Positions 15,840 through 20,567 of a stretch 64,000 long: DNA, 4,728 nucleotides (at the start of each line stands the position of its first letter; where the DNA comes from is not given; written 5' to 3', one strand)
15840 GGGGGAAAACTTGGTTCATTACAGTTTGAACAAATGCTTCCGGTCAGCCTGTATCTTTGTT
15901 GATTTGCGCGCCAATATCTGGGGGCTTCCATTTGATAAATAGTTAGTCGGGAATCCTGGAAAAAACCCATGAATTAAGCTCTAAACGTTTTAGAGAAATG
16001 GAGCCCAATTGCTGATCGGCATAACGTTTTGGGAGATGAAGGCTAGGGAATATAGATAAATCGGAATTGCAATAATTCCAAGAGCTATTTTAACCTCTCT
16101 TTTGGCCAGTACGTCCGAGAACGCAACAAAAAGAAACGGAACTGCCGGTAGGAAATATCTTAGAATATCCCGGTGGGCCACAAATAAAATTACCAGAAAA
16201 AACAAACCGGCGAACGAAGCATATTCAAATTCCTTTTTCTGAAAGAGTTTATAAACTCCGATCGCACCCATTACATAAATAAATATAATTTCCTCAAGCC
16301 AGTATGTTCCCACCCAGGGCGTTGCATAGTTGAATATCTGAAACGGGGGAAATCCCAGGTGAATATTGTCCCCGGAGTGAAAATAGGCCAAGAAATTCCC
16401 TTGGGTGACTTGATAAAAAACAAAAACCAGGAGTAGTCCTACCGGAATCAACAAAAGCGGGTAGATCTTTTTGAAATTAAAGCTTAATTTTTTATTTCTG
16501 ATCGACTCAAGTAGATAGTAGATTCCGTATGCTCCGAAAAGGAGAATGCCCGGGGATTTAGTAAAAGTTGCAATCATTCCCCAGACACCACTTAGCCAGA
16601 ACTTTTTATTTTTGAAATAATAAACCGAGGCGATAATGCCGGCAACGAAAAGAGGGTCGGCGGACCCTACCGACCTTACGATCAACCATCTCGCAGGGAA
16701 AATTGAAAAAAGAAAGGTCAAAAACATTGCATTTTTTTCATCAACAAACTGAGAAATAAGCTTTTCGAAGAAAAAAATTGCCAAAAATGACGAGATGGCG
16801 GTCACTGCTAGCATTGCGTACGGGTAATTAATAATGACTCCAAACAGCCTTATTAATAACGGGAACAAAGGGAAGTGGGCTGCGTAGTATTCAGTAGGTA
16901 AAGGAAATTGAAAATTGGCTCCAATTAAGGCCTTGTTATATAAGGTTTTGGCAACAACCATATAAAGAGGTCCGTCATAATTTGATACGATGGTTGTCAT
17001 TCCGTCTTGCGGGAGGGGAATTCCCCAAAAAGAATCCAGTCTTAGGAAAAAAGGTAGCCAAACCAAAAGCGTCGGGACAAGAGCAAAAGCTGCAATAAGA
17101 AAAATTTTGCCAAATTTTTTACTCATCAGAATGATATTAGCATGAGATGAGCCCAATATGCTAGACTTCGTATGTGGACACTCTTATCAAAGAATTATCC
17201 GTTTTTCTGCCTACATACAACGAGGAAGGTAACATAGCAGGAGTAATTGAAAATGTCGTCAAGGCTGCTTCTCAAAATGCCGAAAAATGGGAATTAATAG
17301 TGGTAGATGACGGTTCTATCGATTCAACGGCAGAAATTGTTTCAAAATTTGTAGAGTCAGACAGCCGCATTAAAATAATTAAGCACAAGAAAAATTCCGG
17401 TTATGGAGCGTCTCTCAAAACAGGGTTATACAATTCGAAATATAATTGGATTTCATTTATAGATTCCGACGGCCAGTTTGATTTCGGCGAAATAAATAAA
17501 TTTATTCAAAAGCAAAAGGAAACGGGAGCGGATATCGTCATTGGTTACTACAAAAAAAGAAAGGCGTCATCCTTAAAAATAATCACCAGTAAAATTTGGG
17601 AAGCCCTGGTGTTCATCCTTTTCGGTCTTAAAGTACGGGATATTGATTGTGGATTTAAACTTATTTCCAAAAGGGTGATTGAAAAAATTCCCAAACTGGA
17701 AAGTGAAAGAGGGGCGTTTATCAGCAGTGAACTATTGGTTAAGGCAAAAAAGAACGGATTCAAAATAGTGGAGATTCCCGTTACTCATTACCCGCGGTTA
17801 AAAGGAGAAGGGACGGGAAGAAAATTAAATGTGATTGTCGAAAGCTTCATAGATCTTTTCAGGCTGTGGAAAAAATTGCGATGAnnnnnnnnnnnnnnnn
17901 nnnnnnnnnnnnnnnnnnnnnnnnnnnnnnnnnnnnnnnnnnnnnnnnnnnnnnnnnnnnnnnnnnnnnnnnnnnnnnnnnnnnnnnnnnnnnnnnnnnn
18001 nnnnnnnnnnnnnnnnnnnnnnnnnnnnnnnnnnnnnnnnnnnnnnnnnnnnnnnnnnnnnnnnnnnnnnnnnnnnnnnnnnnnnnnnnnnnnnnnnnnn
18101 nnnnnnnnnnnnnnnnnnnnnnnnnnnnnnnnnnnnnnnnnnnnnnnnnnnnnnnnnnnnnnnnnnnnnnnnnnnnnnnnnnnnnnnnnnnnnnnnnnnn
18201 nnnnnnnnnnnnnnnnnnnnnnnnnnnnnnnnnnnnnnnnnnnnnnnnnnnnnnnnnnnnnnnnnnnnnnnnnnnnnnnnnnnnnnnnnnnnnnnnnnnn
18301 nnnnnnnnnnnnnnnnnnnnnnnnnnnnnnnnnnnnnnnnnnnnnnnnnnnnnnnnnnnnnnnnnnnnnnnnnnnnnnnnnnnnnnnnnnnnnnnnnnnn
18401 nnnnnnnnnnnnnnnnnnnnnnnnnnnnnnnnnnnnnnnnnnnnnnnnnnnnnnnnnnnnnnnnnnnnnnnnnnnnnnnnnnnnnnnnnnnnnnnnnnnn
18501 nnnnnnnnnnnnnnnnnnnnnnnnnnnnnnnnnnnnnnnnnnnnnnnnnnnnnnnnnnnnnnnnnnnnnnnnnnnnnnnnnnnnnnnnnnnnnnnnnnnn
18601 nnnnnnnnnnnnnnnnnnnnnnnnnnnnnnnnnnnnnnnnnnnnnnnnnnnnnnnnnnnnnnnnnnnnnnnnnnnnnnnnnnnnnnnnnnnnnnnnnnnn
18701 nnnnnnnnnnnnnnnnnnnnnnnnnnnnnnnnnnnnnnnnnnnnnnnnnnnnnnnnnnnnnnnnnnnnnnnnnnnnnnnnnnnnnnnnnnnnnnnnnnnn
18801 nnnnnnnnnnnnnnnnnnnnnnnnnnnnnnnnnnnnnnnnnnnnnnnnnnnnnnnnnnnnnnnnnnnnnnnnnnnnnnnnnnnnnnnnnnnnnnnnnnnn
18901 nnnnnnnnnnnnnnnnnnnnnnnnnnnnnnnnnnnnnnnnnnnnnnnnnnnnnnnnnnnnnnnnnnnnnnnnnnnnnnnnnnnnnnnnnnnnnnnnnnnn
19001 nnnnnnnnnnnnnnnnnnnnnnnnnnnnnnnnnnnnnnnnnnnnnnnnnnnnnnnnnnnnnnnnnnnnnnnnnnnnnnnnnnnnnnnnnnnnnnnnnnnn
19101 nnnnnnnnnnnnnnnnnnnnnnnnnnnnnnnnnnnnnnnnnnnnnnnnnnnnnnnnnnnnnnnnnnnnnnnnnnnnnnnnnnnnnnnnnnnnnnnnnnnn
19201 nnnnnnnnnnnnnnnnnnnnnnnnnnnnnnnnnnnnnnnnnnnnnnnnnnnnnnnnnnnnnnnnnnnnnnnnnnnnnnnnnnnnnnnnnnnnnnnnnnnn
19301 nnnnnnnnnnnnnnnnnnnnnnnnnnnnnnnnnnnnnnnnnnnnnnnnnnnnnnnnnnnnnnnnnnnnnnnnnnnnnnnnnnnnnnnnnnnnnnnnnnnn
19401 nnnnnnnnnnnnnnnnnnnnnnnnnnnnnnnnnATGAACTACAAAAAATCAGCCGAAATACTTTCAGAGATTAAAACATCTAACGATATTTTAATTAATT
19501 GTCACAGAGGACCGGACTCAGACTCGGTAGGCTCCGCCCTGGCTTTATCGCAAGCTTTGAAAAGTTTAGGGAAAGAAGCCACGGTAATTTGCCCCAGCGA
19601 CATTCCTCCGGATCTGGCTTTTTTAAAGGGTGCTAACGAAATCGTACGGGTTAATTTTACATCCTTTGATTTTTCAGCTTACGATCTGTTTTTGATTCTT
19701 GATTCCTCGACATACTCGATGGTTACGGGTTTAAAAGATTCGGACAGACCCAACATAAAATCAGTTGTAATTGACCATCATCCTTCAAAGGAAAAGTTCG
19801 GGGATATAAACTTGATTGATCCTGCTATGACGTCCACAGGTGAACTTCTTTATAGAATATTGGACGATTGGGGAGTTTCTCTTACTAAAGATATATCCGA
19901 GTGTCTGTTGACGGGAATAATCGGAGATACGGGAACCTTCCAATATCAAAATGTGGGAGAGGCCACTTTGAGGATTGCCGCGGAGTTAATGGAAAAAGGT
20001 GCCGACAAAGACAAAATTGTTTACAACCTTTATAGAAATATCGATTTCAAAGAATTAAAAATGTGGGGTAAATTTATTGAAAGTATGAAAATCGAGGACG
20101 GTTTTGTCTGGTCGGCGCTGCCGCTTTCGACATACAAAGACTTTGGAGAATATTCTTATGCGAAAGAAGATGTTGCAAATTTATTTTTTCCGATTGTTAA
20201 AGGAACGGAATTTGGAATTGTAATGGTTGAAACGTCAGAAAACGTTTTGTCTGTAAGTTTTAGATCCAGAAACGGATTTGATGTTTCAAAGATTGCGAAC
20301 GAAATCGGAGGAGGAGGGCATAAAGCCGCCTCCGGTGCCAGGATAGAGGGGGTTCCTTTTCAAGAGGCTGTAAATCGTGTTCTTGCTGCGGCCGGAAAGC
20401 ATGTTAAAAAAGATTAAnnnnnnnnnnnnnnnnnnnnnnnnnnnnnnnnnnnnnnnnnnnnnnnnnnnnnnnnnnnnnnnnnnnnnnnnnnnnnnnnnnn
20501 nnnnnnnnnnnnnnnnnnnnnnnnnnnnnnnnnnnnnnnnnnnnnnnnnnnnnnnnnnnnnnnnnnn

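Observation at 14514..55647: A 41-kb surface-glycosylation island with 19 polytopic GT-C-like membrane proteins, 11 GT2/GT4 enzymes and a Wzx flippase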

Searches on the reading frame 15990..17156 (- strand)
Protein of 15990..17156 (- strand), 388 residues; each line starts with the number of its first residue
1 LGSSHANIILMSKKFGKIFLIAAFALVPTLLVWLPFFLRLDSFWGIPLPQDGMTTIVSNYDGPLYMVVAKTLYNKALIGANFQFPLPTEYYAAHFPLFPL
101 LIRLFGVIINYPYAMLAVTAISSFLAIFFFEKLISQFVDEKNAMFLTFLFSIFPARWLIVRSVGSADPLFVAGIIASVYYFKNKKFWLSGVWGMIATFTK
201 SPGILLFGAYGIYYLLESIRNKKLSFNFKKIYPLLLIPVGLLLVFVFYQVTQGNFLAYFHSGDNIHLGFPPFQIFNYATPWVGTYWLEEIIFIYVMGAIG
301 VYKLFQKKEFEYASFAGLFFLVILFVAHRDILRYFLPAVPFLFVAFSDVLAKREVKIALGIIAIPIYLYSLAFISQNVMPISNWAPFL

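Call 3: search_protein_families(library=pfam, proteins=[window:15990-17156:-], max_evalue=0.01)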
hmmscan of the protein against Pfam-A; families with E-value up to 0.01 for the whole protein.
window:15990-17156:- (388 aa): 0 families

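Call 13: search_protein_families(library=ncbifam, proteins=[window:15990-17156:-], max_evalue=0.01)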
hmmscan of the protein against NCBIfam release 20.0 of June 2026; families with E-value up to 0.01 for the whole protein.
window:15990-17156:- (388 aa): 1 family
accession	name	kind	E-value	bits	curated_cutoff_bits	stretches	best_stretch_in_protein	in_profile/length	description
NF046093.1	AZOBR_p60025_fam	subfamily_domain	2e-10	40.3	150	1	52-221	52-214/232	AZOBR_p60025 family cell surface glycopolymer formation protein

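Call 33: find_homologous_proteins(query=window:15990-17156:-, max_evalue=0.001)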
Query window:15990-17156:- (388 aa): 2604 proteins with E <= 0.001 among 8000 candidates; the best 120 are listed.
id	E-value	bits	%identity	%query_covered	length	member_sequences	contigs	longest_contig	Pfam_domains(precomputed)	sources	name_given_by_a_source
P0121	2.9e-242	822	100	97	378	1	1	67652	-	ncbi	-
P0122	2.7e-209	713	84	97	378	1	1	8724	-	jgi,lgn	-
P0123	7.8e-209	712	84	97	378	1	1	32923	-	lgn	-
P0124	4.5e-206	703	82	97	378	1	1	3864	-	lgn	-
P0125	6.1e-204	696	82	97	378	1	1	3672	-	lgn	-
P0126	1.1e-203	695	85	94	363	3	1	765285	-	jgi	-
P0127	8.6e-202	689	81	97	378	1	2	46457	-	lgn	-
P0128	4.8e-201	686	80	97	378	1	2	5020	-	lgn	-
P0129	4.2e-200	683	80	97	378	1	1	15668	-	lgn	-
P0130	6.0e-199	679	79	97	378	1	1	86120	-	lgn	-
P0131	2.3e-195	667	77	100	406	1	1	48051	-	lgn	-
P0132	4.7e-195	666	79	97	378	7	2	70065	-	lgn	-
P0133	3.2e-194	664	78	97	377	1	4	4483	-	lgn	-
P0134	1.3e-193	662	77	97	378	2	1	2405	-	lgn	-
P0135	1.6e-193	661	77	97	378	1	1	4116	-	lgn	-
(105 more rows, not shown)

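Call 43: search_solved_structures(query=A3, max_evalue=10)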
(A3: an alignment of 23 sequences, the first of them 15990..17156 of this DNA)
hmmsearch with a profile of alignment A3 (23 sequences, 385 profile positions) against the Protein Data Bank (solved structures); distinct sequences matched with E-value up to 10: 2.
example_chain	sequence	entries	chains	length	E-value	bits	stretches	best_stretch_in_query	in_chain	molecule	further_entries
1mec_3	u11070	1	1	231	0.61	12.7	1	95-149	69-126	MENGO VIRUS COAT PROTEIN (SUBUNIT VP1)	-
2mev_3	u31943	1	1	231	0.64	12.6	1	95-149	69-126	MENGO VIRUS COAT PROTEIN (SUBUNIT VP3)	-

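Call 49: predict_structure(alignment_id=A3)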
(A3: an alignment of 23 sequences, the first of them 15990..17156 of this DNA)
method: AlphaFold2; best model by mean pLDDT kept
length: 388 residues; sequences in the alignment: 23
mean_pLDDT: 67.7   pTM: 0.75
mean pLDDT of the five models: 67.7, 52.0, 51.6, 47.1, 46.1
residues with pLDDT >= 90: 40; 70-90: 154; 50-70: 104; < 50: 90
segments of 3 or more residues with pLDDT < 50: 48-90, 154-165, 262-285, 386-388
pLDDT, mean of each block of 10 residues (from residue 1): 57 78 70 61 54 38 40 39 41 58 69 71 87 92 88 49 55 90 89 82 79 85 72 76 76 66 43 40 50 82 92 88 63 72 91 85 65 53 51
secondary structure, 60 per line:
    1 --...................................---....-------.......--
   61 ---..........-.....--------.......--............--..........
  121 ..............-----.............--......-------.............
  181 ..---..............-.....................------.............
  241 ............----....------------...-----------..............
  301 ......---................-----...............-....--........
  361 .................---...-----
elements in order: H3-37 H41-44 H52-58 H64-73 H75-79 H88-94 H97-108 H111-134 H140-152 H155-160 H168-182 H186-199 H201-221 H228-252 H257-260 H287-306 H310-325 H331-345 H347-350 H353-377

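Call 78: find_encoding_contigs(protein=P0126, flank=10000, max_places=2)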
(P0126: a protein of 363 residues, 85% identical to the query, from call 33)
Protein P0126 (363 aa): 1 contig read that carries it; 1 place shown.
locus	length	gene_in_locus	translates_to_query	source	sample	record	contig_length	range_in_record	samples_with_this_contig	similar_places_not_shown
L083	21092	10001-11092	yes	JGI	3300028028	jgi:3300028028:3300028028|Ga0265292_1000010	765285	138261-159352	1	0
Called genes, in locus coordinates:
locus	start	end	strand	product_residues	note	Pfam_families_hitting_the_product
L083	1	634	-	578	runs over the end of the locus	-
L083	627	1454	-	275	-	PF00535:Glycos_transf_2, PF10111:Glyco_tranf_2_2 (weak), PF13641:Glyco_tranf_2_3, PF13632:Glyco_trans_2_3 (weak)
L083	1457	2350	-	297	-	PF00535:Glycos_transf_2, PF10111:Glyco_tranf_2_2 (weak), PF13641:Glyco_tranf_2_3, PF13632:Glyco_trans_2_3 (weak)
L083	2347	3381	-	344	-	PF13439:Glyco_transf_4 (weak), PF00534:Glycos_transf_1, PF13692:Glyco_trans_1_4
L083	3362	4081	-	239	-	PF00535:Glycos_transf_2 (weak)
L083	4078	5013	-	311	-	PF00535:Glycos_transf_2, PF13641:Glyco_tranf_2_3, PF13632:Glyco_trans_2_3 (weak)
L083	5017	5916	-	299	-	PF00535:Glycos_transf_2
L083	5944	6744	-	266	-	PF00535:Glycos_transf_2, PF10111:Glyco_tranf_2_2, PF13641:Glyco_tranf_2_3 (weak)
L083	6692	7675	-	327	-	PF01368:DHH, PF02272:DHHA1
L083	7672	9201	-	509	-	PF02366:PMT (weak), PF13231:PMT_2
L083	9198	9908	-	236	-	PF13641:Glyco_tranf_2_3 (weak), PF00535:Glycos_transf_2, PF10111:Glyco_tranf_2_2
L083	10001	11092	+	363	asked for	-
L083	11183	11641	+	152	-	PF22381:Staph_reg_Sar_Rot (weak), PF12802:MarR_2, PF01047:MarR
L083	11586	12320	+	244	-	PF01255:Prenyltransf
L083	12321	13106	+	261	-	PF00535:Glycos_transf_2, PF10111:Glyco_tranf_2_2, PF13641:Glyco_tranf_2_3 (weak)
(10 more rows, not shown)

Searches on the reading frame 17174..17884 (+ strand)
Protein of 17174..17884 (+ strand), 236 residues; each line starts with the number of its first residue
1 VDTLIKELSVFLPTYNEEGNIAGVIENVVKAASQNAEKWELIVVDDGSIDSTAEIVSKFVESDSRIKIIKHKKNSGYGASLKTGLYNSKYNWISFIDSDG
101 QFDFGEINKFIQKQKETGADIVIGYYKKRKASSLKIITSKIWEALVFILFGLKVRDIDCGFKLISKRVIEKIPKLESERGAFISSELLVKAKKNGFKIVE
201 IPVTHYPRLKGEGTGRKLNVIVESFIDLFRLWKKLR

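Call 3: search_protein_families(library=pfam, proteins=[window:17174-17884:+], max_evalue=0.01)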
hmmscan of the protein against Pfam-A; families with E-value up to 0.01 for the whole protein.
window:17174-17884:+ (236 aa): 5 families
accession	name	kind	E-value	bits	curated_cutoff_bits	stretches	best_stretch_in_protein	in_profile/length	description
PF00535.33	Glycos_transf_2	-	2e-33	116.1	23.3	1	9-172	1-167/168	Glycosyl transferase family 2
PF10111.15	Glyco_tranf_2_2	-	7.2e-10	39.2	27.3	1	9-128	1-126/276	Glycosyltransferase like family 2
PF21969.2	MGS_GT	-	0.002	18.1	27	1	25-132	28-135/239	Mannosylglycerate synthase, GT domain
PF13641.12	Glyco_tranf_2_3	-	0.0037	17.7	27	1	8-99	3-96/230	Glycosyltransferase like family 2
PF13704.12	Glyco_tranf_2_4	-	0.0046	17.9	27.5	1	37-99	18-81/98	Glycosyl transferase family 2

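Call 13: search_protein_families(library=ncbifam, proteins=[window:17174-17884:+], max_evalue=0.01)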
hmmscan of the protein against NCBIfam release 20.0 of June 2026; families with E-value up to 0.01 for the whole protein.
window:17174-17884:+ (236 aa): 26 families (the best 25 are shown)
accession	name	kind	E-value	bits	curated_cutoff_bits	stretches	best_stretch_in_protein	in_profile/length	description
NF007986.1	PRK10714.1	equivalog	2e-21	76.3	529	1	4-215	4-210/316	undecaprenyl-phosphate 4-deoxy-4-formamido-L-arabinose transferase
NF047588.1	GlcsyltransPgfSStrep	equivalog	4e-19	69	500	1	8-176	3-171/308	glycosyltransferase PgfS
NF047683.1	TeichurnBiosyTuaG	equivalog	5.5e-19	68.8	400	1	6-117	6-114/252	teichuronic acid biosynthesis protein TuaG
TIGR03937.1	PgaC_IcaA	equivalog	7.7e-19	67.9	422.3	1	6-113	45-149/407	poly-beta-1,6-N-acetyl-D-glucosamine synthase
NF041391.1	DPhHxTase_Halo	equivalog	2.7e-17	62.5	375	1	14-212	3-189/213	dolichyl-phosphate hexose transferase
TIGR04182.1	glyco_TIGR04182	equivalog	2.9e-17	63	325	1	8-222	2-205/293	S-layer glycoprotein N-glycosyltransferase AglJ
NF058614.1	PPMAGASynPpgS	equivalog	1.7e-15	57.1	370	1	10-226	4-221/226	polyprenyl-phospho-N-acetylgalactosaminyl synthase PpgS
NF007482.0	PRK10073.1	equivalog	2.1e-14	53.3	423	1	5-116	5-112/334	glycosyltransferase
NF041875.1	EPS_EpsD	equivalog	3.4e-14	53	370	1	8-127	1-117/325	exopolysaccharide biosynthesis glycosyltransferase EpsD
NF038302.1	EPS_HpsE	equivalog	6.6e-13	48.3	300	1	7-118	2-118/307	hormogonium polysaccharide biosynthesis glycosyltransferase HpsE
NF050050.1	ProtGlycPglI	equivalog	2.4e-12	46.8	500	1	7-121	3-115/306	GalNAc(5)-diNAcBac-PP-undecaprenol beta-1,3-glucosyltransferase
NF053739.1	GlytfEpsEBac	equivalog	8e-12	44.7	450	1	8-99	3-92/265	glycosyltransferase EpsE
TIGR04283.1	glyco_like_mftF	equivalog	3.2e-11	43.3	182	1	8-111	1-97/221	TIGR04283 family arsenosugar biosynthesis glycosyltransferase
NF045692.1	OglycostaseCruG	equivalog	3.7e-11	42.6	600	1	4-122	39-160/386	2'-O-glycosyltransferase CruG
NF010496.0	PRK13915.1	equivalog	6e-11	42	262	1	7-99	32-126/307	glucosyl-3-phosphoglycerate synthase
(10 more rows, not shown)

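Call 15: search_solved_structures(query=window:17174-17884:+, max_evalue=0.001)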
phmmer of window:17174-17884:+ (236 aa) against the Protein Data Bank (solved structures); distinct sequences matched with E-value up to 0.001: 28.
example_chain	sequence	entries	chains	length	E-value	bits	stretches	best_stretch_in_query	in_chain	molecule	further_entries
9bhc_C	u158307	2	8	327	1.2e-17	67.3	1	5-213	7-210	Undecaprenyl-phosphate 4-deoxy-4-formamido-L-arabinose transferase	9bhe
8vxh_A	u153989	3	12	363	1.7e-17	66.9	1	5-213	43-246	Undecaprenyl-phosphate 4-deoxy-4-formamido-L-arabinose transferase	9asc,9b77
2z86_A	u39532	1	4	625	5.1e-14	55.5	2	4-99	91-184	Chondroitin synthase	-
2z87_A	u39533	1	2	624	5.1e-14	55.5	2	4-99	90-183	Chondroitin synthase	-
5eke_A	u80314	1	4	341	1.3e-13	54.2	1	7-183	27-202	Uncharacterized glycosyltransferase sll0501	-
5ekp_C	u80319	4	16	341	1.3e-13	54.2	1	7-183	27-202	Uncharacterized glycosyltransferase sll0501 | Glycosyltransferase sll0501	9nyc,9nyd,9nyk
9nye_A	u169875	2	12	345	1.3e-13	54.1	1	7-183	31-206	Glycosyltransferase sll0501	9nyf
9hwj_A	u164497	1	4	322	1.9e-13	53.6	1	5-214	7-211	Undecaprenyl-phosphate 4-deoxy-4-formamido-L-arabinose transferase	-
5mlz_A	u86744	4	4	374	2.8e-13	53.1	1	7-233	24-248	Dolichol monophosphate mannose synthase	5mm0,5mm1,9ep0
6h1j_A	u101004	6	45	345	9.8e-10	41.5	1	5-128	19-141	Probable ss-1,3-N-acetylglucosaminyltransferase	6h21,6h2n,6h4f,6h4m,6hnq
5hea_A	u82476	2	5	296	1.4e-09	41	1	8-124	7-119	Putative glycosyltransferase (GalT1)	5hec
3bcv_A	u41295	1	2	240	2.7e-08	36.8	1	3-107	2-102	Putative glycosyltransferase protein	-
8bz8_A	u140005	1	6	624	3.9e-07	33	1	7-125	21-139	Glycosyltransferase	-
8bz4_A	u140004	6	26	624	4e-07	33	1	7-125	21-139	Glycosyltransferase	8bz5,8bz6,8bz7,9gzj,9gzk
5tze_C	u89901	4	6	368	6e-07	32.4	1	8-103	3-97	Glycosyl transferase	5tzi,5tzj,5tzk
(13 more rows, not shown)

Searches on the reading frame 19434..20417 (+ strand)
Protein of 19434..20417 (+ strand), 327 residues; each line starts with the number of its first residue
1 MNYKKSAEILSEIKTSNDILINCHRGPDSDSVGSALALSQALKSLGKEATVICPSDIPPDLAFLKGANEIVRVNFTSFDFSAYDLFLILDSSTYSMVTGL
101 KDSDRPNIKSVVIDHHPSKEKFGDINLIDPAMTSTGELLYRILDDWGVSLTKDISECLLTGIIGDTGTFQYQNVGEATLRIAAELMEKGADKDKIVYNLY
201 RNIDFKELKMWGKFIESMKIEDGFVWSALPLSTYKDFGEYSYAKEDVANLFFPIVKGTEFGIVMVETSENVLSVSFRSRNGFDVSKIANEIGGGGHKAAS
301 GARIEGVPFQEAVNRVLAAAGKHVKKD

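Call 3: search_protein_families(library=pfam, proteins=[window:19434-20417:+], max_evalue=0.01)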
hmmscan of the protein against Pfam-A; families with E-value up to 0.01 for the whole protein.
window:19434-20417:+ (327 aa): 2 families
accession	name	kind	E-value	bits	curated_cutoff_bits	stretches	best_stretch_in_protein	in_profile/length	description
PF01368.27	DHH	-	3.6e-18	66.5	28.1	1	19-162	2-125/125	DHH family, N-terminal domain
PF02272.25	DHHA1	-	5.5e-10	40.1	25.9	1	262-324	35-100/102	DHHA1 domain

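Call 59: search_protein_families(library=ncbifam, proteins=[window:19434-20417:+], max_evalue=0.00001)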
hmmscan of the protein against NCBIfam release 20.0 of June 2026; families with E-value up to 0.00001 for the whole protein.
window:19434-20417:+ (327 aa): 7 families
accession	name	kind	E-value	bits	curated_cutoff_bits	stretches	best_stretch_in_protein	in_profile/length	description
NF053633.1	OlncasPapPhNrnA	equivalog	4.6e-32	111.2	350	1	5-323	5-314/317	bifunctional oligoribonuclease/PAP phosphatase NrnA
NF011110.0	PRK14538.1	equivalog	6.5e-16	57.6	707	1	68-315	431-673/838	putative bifunctional signaling protein/50S ribosomal protein L9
NF003877.0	PRK05427.1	equivalog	1.9e-10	40.7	283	1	18-187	3-170/308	manganese-dependent inorganic pyrophosphatase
NF041569.1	A-tRNAntase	equivalog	9.3e-09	34.1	1440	1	75-306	57-287/880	A-adding tRNA nucleotidyltransferase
NF053576.1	RecJ_archaeal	equivalog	3.3e-06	26.2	360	0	9-131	4-108/452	RecJ family nuclease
NF011445.0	PRK14869.2-1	equivalog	7.7e-06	24.6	483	0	18-51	4-37/548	putative manganese-dependent inorganic diphosphatase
NF011443.0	PRK14869.1-5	equivalog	9.8e-06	24.3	335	0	112-186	331-407/546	putative manganese-dependent inorganic diphosphatase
